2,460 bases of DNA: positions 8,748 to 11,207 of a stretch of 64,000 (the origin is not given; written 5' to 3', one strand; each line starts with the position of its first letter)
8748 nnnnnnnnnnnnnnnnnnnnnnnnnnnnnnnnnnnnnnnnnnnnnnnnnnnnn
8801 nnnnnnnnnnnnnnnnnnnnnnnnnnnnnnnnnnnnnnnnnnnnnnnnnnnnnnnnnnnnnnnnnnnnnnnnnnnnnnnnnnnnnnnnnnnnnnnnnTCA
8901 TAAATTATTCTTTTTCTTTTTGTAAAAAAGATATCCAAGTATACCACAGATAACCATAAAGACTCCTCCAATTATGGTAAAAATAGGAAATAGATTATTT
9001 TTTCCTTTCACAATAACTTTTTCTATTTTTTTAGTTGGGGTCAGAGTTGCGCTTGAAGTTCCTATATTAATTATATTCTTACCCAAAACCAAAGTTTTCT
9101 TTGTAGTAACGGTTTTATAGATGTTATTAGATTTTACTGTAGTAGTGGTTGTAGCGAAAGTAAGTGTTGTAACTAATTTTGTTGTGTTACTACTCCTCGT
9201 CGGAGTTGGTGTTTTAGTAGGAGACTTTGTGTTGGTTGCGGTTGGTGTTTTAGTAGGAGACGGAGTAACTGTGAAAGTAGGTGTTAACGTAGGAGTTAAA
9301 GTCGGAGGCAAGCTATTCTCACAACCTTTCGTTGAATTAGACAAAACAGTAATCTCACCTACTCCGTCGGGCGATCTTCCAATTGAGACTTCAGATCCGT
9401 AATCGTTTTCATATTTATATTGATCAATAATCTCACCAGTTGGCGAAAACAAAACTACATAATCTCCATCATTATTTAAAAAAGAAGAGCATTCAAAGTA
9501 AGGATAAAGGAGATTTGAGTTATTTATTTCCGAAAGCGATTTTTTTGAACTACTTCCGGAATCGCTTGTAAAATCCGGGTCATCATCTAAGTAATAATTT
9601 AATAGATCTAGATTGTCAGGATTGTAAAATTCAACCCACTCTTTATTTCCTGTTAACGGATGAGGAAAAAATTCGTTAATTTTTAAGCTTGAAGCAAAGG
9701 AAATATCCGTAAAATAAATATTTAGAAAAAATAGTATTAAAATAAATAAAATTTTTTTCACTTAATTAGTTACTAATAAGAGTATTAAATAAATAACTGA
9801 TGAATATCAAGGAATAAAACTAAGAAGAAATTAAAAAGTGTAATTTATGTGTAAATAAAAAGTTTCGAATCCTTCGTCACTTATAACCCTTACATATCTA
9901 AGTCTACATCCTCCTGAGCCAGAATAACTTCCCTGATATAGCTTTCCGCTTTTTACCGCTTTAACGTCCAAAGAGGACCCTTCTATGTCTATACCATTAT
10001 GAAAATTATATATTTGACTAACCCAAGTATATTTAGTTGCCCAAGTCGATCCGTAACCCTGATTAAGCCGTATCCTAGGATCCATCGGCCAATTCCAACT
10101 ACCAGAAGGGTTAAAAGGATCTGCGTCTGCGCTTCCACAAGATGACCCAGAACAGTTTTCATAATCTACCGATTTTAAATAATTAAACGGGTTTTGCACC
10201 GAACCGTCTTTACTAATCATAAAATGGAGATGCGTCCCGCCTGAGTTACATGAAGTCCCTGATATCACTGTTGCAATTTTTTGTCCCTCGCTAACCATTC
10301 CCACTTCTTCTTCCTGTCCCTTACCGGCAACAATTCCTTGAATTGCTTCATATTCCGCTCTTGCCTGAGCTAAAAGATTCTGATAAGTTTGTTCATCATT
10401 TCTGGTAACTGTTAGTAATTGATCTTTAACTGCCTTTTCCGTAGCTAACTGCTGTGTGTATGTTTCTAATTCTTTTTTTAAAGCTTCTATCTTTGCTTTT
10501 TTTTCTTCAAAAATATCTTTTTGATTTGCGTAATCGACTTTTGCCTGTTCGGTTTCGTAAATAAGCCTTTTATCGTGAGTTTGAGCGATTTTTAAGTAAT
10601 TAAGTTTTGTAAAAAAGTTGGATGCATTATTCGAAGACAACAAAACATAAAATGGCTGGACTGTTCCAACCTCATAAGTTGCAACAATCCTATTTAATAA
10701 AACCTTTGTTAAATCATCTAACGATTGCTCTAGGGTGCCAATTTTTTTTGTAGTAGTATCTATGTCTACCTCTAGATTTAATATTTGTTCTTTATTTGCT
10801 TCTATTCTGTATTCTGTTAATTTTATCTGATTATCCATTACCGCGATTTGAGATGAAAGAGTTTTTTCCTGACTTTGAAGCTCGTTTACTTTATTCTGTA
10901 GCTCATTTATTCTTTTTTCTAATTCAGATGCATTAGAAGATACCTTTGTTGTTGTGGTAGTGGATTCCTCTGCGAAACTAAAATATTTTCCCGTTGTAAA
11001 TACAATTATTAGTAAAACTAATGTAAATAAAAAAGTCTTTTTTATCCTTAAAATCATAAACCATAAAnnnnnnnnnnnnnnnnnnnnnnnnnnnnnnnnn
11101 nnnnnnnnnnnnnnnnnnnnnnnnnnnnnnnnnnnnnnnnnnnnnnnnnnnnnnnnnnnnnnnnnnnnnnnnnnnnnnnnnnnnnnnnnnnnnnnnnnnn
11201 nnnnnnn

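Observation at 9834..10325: Apparent circular permutation of the M23/LytM catalytic domain in the FtsEX-associated peptidase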

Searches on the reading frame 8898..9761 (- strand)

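Call 3: search_protein_families(library=pfam, proteins=[window:8898-9761:-], max_evalue=1)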
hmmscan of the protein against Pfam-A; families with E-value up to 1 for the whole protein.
window:8898-9761:- (287 aa): 2 families
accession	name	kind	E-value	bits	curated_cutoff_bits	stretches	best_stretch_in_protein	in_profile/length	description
PF00932.25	LTD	-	2.3e-07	31.6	34.3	1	24-118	6-108/109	Lamin Tail Domain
PF16213.11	DCB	-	0.23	11.7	25.6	1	197-241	119-163/177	Mon2/Sec7/BIG1-like, dimerisation and cyclophilin-binding domain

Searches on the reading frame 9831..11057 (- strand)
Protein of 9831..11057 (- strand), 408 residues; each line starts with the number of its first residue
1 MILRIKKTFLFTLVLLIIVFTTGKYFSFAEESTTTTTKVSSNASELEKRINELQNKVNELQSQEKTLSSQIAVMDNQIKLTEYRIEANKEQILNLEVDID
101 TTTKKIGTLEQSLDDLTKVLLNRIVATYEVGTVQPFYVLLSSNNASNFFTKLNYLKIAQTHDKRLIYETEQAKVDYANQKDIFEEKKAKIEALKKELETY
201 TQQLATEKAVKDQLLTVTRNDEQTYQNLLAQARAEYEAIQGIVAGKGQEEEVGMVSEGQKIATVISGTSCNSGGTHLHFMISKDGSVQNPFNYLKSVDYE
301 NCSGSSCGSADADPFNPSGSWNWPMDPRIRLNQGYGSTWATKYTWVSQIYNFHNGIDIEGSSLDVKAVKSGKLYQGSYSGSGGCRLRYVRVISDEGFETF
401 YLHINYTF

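Call 3: search_protein_families(library=pfam, proteins=[window:9831-11057:-], max_evalue=1)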
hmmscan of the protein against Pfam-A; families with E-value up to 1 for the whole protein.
window:9831-11057:- (408 aa): 33 families (the best 25 are shown)
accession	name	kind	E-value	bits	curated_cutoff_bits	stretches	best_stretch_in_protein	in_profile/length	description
PF01551.29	Peptidase_M23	-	2.4e-09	37.7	28.7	2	254-290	62-96/96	Peptidase family M23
PF08614.16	ATG16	-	0.001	19.8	33.7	1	33-120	66-153/200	Autophagy protein 16 (ATG16)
PF11932.13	DUF3450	-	0.001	18.9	32.6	1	14-121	3-103/241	Protein of unknown function (DUF3450)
PF25762.1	HAUS1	-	0.0013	19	40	1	23-114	103-194/236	HAUS augmin-like complex subunit 1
PF05667.16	CCDC22_CC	-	0.0017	18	39.2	1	20-112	176-276/477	CCDC22 protein coiled-coil region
PF12795.12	MscS_porin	-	0.0046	17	34.4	1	40-119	77-156/238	Mechanosensitive ion channel porin domain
PF07926.17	TPR_MLP1_2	-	0.0079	16.7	36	1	38-72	93-127/129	TPR/MLP1/MLP2-like protein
PF24568.1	CC_PcsB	-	0.009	16.3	27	1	107-174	2-70/75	Peptidoglycan hydrolase PcsB, coiled-coil domain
PF09890.14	DUF2117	-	0.01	15.3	25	1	186-278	119-206/325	Uncharacterized protein conserved in archaea (DUF2117)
PF07889.17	DUF1664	-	0.016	15.7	34.6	1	42-117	42-114/124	Protein of unknown function (DUF1664)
PF03938.19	OmpH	-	0.017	15.8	32.4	1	44-126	22-102/141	Outer membrane protein (OmpH-like)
PF05266.19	DUF724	-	0.017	15.4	38.4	1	36-103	118-185/188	Protein of unknown function (DUF724)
PF02403.27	Seryl_tRNA_N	-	0.034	14.8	28.2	1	42-122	30-106/108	Seryl-tRNA synthetase N-terminal domain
PF19111.5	DUF5798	-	0.036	14.7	27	2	38-79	12-53/89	Family of unknown function (DUF5798)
PF18210.6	Knl1_RWD_C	-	0.043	14.4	27.8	1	45-98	1-49/151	Knl1 RWD C-terminal domain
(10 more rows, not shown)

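Call 10: search_protein_families(library=ncbifam, proteins=[window:9831-11057:-], max_evalue=1)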
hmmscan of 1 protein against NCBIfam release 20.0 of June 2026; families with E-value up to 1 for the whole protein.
window:9831-11057:- (408 aa): 37 families (the best 25 are shown)
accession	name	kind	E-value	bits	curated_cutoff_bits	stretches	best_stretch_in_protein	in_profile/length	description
NF008644.1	PRK11637.1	equivalog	1.2e-07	31.1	270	1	44-241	7-204/385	murein hydrolase activator EnvC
NF052336.1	PdgHdaseHSB100310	equivalog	1.4e-06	27.9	500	2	253-302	115-163/316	peptidoglycan hydrolase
NF045487.1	ASRP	equivalog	1.3e-05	24.1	300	1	34-118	355-436/593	archaea-specific SMC-related protein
TIGR02169.1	SMC_prok_A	equivalog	5.6e-05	21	729.4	1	34-122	703-791/1165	chromosome segregation protein SMC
NF041042.1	FslE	exception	0.00051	18.7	800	1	1-113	1-115/505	rhizoferrin import outer membrane protein FslE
NF005411.0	PRK06975.1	equivalog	0.00061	18.2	414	1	9-94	328-413/660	fused uroporphyrinogen-III synthase HemD/membrane protein HemX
NF041035.1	Rad50_Halo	equivalog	0.00075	18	1000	1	33-118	306-391/883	DNA double-strand break repair ATPase Rad50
NF049873.2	cytotoxin_MakE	exception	0.0014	17.7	360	1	36-94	130-188/352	alpha-pore-forming cytotoxin subunit MakE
NF006543.0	PRK09039.1-2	equivalog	0.0015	18.4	305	1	36-120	84-168/350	peptidoglycan -binding protein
TIGR04211.1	SH3_and_anchor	equivalog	0.0015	18.2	65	1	34-118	59-153/198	TIGR04211 family SH3 domain-containing protein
NF053738.1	S2SprSpoIIQBc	equivalog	0.0016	18.1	250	1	254-295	183-224/232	stage II sporulation protein SpoIIQ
NF046104.1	PptglHdxlasePcsB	equivalog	0.0016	17.7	450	1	35-245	19-235/400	peptidoglycan hydrolase PcsB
NF046048.1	NlpC_P60_DIP1281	equivalog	0.0024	16.8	517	1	26-240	18-226/587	DIP1281 family NlpC/P60 protein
TIGR02209.1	ftsL_broad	equivalog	0.0033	17.3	42.45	1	11-74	4-64/85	cell division protein FtsL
NF052320.1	Cbp1_fam_LP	subfamily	0.0036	16.8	90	1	30-118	77-165/286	Cbp1 family collagen-binding glycoprotein adhesin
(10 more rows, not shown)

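Call 43: search_protein_families(library=pfam, alignment_id=A4, max_evalue=0.001)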
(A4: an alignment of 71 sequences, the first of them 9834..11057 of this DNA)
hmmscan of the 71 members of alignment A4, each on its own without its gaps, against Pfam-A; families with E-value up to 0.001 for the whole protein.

A. member 1, window:9834-11057:- (408 aa): 2 families
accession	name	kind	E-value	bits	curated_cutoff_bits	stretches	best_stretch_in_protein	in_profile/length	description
PF01551.29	Peptidase_M23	-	2.4e-09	37.7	28.7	0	254-290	62-96/96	Peptidase family M23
PF08614.16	ATG16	-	0.001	19.8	33.7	1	33-120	66-153/200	Autophagy protein 16 (ATG16)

B. families by the number of members that match (of 71 scanned): 29 families (the first 25 are shown)
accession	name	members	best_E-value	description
PF01551.29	Peptidase_M23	70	6e-19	Peptidase family M23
PF24568.1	CC_PcsB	36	5e-09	Peptidoglycan hydrolase PcsB, coiled-coil domain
PF11932.13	DUF3450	14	2e-06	Protein of unknown function (DUF3450)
PF08614.16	ATG16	8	9.6e-07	Autophagy protein 16 (ATG16)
PF25762.1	HAUS1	3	4.2e-05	HAUS augmin-like complex subunit 1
PF12795.12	MscS_porin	3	8e-05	Mechanosensitive ion channel porin domain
PF04977.20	DivIC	2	5.4e-05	Septum formation initiator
PF00038.26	Filament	2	0.00021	Intermediate filament protein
PF17078.10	SHE3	1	1.8e-05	SWI5-dependent HO expression protein 3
PF10186.14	ATG14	1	2e-05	Vacuolar sorting 38 and autophagy-related subunit 14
PF07888.16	CALCOCO1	1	6.1e-05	Calcium binding and coiled-coil domain (CALCOCO1) like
PF12329.13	TMF_DNA_bd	1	9.4e-05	TATA element modulatory factor 1 DNA binding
PF10174.14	Cast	1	0.00015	RIM-binding protein of the cytomatrix active zone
PF15619.11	Lebercilin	1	0.00017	Ciliary protein causing Leber congenital amaurosis disease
PF06008.19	Laminin_I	1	0.00021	Laminin Domain I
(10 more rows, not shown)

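Call 47: predict_structure(alignment_id=A4)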
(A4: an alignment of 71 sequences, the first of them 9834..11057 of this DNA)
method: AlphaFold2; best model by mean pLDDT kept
length: 408 residues; sequences in the alignment: 71
mean_pLDDT: 89.9   pTM: 0.75
mean pLDDT of the five models: 89.9, 89.6, 89.6, 87.5, 87.1
residues with pLDDT >= 90: 285; 70-90: 90; 50-70: 26; < 50: 7
segments of 3 or more residues with pLDDT < 50: 27-32
pLDDT, mean of each block of 10 residues (from residue 1): 60 75 53 54 87 89 87 93 94 95 95 92 85 77 88 88 91 95 97 96 91 91 91 92 96 98 96 95 97 98 95 97 98 97 89 97 98 96 93 98 92
secondary structure, 60 per line:
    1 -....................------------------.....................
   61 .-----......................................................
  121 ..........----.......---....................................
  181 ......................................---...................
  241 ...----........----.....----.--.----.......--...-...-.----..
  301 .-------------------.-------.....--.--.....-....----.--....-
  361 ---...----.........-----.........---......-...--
elements in order: H2-21 H40-61 H67-130 H135-141 H145-218 H222-243 E248-255 E260-264 E277-283 E286-288 E299-301 E329-333 H339-343 H345-348 E356-359 E364-366 E371-379 E385-393 E397-402 E404-406

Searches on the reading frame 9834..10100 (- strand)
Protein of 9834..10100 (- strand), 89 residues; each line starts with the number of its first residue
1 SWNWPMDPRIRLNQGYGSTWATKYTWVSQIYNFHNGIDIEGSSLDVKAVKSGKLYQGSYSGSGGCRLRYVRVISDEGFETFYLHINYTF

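Call 5: search_protein_families(library=pfam, proteins=[window:9834-10100:-], max_evalue=10)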
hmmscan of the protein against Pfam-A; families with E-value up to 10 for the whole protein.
seq(89 aa): 1 family
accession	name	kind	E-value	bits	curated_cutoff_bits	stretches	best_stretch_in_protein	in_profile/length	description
PF01551.29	Peptidase_M23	-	0.00031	21.3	28.7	1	33-86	2-53/96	Peptidase family M23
